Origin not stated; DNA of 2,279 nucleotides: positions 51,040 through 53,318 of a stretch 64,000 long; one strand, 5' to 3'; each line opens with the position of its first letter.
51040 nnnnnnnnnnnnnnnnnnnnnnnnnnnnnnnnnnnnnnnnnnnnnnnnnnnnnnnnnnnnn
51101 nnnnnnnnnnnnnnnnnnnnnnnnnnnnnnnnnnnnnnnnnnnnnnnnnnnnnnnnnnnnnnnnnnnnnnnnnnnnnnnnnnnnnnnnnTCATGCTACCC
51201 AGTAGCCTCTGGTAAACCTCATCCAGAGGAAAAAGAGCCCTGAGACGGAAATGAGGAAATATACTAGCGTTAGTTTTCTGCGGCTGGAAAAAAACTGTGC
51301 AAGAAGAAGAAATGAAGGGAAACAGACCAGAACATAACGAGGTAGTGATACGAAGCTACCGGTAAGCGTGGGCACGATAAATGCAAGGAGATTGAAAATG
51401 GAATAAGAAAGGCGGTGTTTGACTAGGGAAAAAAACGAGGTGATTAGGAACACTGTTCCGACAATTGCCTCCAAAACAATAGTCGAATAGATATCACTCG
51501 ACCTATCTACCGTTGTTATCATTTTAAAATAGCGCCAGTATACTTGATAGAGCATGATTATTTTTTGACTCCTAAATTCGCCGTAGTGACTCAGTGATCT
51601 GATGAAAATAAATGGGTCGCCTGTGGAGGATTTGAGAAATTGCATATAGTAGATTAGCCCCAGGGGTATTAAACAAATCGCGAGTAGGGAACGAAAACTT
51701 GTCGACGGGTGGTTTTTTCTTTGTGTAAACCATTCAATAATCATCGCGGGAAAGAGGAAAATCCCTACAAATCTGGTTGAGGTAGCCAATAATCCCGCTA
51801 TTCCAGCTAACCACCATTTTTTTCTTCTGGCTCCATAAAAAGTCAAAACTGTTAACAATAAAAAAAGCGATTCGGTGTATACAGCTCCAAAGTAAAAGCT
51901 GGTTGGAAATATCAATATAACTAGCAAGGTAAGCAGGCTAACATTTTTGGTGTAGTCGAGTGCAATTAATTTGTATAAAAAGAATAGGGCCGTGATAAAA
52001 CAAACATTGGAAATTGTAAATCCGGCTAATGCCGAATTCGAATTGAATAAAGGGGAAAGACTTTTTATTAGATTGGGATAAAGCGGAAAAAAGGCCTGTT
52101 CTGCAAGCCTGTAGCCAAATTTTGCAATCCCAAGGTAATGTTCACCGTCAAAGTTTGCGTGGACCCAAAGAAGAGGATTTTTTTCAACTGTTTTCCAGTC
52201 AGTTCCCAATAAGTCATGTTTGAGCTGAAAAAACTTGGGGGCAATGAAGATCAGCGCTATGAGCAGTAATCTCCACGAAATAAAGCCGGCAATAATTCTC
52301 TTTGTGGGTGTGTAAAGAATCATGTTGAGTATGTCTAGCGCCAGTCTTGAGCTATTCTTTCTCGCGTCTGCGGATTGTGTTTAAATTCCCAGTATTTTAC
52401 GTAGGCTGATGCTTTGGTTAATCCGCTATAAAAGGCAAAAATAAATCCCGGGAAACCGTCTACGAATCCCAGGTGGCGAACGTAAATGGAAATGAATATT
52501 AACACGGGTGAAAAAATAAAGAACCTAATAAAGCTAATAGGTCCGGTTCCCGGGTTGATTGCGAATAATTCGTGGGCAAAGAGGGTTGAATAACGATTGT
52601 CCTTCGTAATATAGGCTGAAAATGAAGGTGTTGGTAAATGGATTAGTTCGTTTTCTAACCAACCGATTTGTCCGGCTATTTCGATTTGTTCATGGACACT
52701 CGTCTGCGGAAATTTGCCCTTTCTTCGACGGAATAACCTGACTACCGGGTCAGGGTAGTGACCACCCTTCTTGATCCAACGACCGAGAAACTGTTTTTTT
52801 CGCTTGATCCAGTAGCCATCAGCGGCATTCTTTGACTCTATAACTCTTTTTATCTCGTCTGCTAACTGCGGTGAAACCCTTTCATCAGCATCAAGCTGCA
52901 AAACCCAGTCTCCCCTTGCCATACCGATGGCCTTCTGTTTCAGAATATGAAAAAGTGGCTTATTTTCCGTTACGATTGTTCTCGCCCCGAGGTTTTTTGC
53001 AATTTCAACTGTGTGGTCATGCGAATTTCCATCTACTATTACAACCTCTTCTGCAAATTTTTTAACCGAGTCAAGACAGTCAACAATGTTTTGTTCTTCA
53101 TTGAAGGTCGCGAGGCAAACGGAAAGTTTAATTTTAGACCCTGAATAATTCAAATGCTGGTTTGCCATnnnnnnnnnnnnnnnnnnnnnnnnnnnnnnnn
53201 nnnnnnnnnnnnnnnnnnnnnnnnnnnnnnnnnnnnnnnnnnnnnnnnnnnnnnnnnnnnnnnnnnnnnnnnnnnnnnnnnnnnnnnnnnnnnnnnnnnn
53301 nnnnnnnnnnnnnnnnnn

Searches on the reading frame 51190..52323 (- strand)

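Call 57: search_protein_families(library=pfam, proteins=[window:51190-52323:-], max_evalue=0.001)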
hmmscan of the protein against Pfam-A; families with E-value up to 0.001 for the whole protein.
window:51190-52323:- (377 aa): 1 family
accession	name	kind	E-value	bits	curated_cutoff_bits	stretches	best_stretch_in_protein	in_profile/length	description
PF13231.12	PMT_2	-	0.00017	22.3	26.1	1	80-213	4-145/160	Dolichyl-phosphate-mannose-protein mannosyltransferase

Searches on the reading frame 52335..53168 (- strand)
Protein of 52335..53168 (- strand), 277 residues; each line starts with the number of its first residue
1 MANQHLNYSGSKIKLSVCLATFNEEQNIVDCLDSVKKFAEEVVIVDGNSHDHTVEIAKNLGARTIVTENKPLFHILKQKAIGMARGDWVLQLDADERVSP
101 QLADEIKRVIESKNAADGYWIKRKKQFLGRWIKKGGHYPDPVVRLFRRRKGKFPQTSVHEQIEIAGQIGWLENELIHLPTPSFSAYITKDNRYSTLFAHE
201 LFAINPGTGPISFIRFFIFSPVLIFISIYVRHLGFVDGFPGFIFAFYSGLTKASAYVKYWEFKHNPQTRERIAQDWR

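Call 57: search_protein_families(library=pfam, proteins=[window:52335-53168:-], max_evalue=0.001)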
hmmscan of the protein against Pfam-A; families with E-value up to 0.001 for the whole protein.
window:52335-53168:- (277 aa): 2 families
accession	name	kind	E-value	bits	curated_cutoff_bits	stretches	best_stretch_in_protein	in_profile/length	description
PF00535.33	Glycos_transf_2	-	2.5e-18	67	23.3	1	16-134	1-128/168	Glycosyl transferase family 2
PF13704.12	Glyco_tranf_2_4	-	0.00015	22.6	27.5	1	23-96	2-82/98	Glycosyl transferase family 2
